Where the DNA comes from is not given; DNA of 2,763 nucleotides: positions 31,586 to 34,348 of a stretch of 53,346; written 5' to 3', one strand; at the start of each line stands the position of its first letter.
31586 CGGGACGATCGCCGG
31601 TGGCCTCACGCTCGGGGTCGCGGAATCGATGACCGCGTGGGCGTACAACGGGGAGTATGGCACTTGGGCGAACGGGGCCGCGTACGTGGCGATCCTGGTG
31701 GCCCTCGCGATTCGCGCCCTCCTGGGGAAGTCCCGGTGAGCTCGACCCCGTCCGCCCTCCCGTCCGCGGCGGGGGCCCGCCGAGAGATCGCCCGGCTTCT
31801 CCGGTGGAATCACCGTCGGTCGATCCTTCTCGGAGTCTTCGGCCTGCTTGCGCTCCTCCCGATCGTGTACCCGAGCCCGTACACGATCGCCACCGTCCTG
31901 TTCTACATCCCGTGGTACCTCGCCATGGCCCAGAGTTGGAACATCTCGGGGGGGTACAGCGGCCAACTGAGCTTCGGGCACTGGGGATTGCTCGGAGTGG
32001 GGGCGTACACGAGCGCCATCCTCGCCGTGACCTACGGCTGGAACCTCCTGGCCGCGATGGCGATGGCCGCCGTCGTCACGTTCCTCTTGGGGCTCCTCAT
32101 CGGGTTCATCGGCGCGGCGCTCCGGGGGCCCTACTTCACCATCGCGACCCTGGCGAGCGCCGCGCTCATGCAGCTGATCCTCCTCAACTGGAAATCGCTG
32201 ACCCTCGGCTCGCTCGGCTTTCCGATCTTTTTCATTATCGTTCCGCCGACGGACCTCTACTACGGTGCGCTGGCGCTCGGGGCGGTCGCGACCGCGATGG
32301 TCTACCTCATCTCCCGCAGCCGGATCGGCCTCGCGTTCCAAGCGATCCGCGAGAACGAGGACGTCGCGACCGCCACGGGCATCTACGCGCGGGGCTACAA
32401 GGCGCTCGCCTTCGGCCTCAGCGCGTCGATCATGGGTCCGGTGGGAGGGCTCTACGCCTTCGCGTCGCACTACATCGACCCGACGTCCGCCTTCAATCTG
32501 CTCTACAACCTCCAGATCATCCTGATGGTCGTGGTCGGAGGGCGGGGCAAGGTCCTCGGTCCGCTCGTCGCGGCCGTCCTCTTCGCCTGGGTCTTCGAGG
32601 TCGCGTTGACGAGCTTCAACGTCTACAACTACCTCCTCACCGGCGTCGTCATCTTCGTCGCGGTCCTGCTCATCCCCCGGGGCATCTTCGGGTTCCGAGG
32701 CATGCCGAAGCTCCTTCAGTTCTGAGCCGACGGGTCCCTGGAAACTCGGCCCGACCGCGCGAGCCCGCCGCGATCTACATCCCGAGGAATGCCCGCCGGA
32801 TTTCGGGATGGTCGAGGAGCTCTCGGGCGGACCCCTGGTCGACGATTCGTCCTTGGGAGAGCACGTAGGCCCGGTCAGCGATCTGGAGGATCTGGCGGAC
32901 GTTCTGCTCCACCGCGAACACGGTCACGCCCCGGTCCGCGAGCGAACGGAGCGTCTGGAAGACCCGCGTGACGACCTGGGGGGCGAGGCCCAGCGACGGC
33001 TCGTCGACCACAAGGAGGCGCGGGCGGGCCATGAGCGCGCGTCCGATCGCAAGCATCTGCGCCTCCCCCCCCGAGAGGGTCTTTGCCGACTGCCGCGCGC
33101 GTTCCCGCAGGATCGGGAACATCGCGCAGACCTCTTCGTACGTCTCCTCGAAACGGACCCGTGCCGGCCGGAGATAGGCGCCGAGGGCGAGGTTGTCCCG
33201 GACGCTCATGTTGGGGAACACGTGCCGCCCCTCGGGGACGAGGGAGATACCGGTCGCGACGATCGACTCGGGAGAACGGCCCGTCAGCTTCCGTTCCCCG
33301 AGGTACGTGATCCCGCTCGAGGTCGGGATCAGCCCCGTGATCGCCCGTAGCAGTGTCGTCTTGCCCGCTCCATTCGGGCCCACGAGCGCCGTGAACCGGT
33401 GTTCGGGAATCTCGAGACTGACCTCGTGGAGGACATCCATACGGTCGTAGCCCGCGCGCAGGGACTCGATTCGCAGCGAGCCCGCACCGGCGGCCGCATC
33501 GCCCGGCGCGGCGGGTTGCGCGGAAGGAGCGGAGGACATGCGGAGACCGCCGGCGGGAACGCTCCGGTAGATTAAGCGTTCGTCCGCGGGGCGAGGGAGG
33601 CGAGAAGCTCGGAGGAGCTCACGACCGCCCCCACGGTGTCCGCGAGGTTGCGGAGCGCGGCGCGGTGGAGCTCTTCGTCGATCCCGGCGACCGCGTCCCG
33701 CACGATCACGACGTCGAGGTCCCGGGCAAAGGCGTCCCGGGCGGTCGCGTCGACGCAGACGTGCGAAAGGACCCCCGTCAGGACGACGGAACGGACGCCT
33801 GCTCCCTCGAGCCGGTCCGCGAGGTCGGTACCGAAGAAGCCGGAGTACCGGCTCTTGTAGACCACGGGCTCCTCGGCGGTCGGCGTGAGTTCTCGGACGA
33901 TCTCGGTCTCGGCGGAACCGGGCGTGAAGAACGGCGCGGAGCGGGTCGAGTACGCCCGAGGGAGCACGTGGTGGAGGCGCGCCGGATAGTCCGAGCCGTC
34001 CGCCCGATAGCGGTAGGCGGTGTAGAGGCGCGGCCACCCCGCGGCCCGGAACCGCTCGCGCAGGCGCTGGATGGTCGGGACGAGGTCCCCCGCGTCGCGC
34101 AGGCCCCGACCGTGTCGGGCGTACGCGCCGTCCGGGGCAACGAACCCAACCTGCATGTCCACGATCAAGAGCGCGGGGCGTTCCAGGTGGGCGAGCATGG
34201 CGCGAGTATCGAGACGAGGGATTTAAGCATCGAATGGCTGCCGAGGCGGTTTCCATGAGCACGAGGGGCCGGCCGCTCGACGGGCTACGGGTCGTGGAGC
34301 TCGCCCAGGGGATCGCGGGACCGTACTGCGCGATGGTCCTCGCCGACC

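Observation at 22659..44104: About 21 kb orphan catabolic island for an unidentified N-heterocycle or cyclic imide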

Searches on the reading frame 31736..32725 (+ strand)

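Call 5: search_protein_families(library=pfam, proteins=[window:31736-32725:+])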
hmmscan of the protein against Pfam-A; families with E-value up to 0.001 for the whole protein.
window:31736-32725:+ (329 aa): 1 family
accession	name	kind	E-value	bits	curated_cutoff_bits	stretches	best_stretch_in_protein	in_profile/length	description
PF02653.21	BPD_transp_2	-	2.2e-33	116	26.8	1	51-309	2-268/269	Branched-chain amino acid transport system / permease component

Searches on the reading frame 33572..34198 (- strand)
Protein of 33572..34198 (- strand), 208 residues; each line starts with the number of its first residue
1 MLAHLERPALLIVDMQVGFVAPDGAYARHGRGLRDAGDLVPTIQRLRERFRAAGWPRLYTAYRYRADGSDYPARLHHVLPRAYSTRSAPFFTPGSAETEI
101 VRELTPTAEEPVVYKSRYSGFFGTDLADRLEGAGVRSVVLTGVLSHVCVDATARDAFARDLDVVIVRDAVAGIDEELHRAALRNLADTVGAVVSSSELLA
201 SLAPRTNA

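Call 5: search_protein_families(library=pfam, proteins=[window:33572-34198:-])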
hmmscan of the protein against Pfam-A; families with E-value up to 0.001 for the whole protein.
window:33572-34198:- (208 aa): 1 family
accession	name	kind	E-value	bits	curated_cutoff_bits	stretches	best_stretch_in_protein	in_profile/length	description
PF00857.26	Isochorismatase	-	2.3e-44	152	27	1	9-195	2-173/175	Isochorismatase domain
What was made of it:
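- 33572..34198 (-): Iso1, isochorismatase-fold cysteine hydrolase (amidase). Pfam 152 bits (call 5).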

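Call 8: search_protein_families(library=ncbifam, proteins=[window:33572-34198:-])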
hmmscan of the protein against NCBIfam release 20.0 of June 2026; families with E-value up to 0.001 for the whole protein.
window:33572-34198:- (208 aa): 4 families
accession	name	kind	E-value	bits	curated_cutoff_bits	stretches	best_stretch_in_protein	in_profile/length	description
NF050097.1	BiurAmidohydBiuH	equivalog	2.7e-22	79.3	370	1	5-199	16-218/221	biuret amidohydrolase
TIGR03614.1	RutB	equivalog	4.8e-22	78.7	377.95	1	7-203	15-220/226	pyrimidine utilization protein B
NF008517.0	PRK11440.1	equivalog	4e-16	59.5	195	1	8-202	9-188/188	hydrolase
NF041461.1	C_hydro_YcaC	equivalog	1.4e-05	24.7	310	1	124-187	91-154/201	isochorismate family cysteine hydrolase YcaC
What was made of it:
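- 33572..34198 (-): BiuH and RutB score about 79 bits against cutoffs of 370-378 (call 8).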

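Call 25: search_solved_structures(query=window:33572-34198:-, max_evalue=0.00001, show_alignments=1)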
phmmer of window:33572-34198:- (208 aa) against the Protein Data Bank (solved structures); distinct sequences matched with E-value up to 0.00001: 45.
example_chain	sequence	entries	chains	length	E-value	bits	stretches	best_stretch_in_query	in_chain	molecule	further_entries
3hu5_A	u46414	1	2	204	3.6e-20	75.9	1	8-172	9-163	Isochorismatase family protein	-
3irv_A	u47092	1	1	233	2.4e-17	66.6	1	7-174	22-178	CYSTEINE HYDROLASE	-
8bkd_A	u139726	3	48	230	6.8e-17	65.1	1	7-204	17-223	Ureidoacrylate amidohydrolase RutB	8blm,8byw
2fq1_A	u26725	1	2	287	1.6e-16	64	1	7-206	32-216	Isochorismatase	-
1nf9_A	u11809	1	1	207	3.1e-16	63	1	91-199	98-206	phenazine biosynthesis protein phzD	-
8bln_A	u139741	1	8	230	3.4e-16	62.9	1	7-204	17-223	Ureidoacrylate amidohydrolase RutB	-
1nf8_A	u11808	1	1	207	4.6e-16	62.5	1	91-199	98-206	phenazine biosynthesis protein phzD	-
6xix_A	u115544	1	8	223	5e-16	62.3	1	4-194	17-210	Cysteine hydrolase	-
8bll_A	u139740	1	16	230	1.7e-15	60.6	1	7-204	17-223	Ureidoacrylate amidohydrolase RutB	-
6xjm_A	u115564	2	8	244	2.4e-15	60.1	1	8-203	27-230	Biuret hydrolase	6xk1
6azo_A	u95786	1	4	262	3.7e-15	59.5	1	7-198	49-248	Putative amidase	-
3hb7_A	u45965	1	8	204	4.6e-15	59.2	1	93-186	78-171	Isochorismatase hydrolase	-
3tb4_A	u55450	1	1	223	1.1e-14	58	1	7-203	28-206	Vibriobactin-specific isochorismatase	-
6xj4_A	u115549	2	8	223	1.3e-14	57.7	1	4-194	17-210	Cysteine hydrolase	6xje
5bk6_A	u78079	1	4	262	2.4e-14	56.8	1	7-198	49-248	Putative amidase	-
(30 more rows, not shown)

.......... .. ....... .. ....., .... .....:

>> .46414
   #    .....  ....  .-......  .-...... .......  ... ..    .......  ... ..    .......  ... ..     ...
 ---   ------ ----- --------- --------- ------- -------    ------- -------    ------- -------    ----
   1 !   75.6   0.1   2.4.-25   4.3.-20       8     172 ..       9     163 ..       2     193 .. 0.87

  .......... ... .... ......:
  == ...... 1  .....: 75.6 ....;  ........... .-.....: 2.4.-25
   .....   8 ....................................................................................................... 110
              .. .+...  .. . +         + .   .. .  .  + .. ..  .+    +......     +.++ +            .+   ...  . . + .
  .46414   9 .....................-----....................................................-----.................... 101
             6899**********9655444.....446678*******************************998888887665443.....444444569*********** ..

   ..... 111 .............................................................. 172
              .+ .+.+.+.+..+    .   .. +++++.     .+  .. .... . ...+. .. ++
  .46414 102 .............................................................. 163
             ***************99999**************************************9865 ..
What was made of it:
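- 33572..34198 (-): Asp, Lys and Cys align with those of 3hu5 (call 25).
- On Isochorismatase-fold cysteine hydrolases: In Iso1, D14, K115 and C148 align with those of 3hu5 (call 25).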
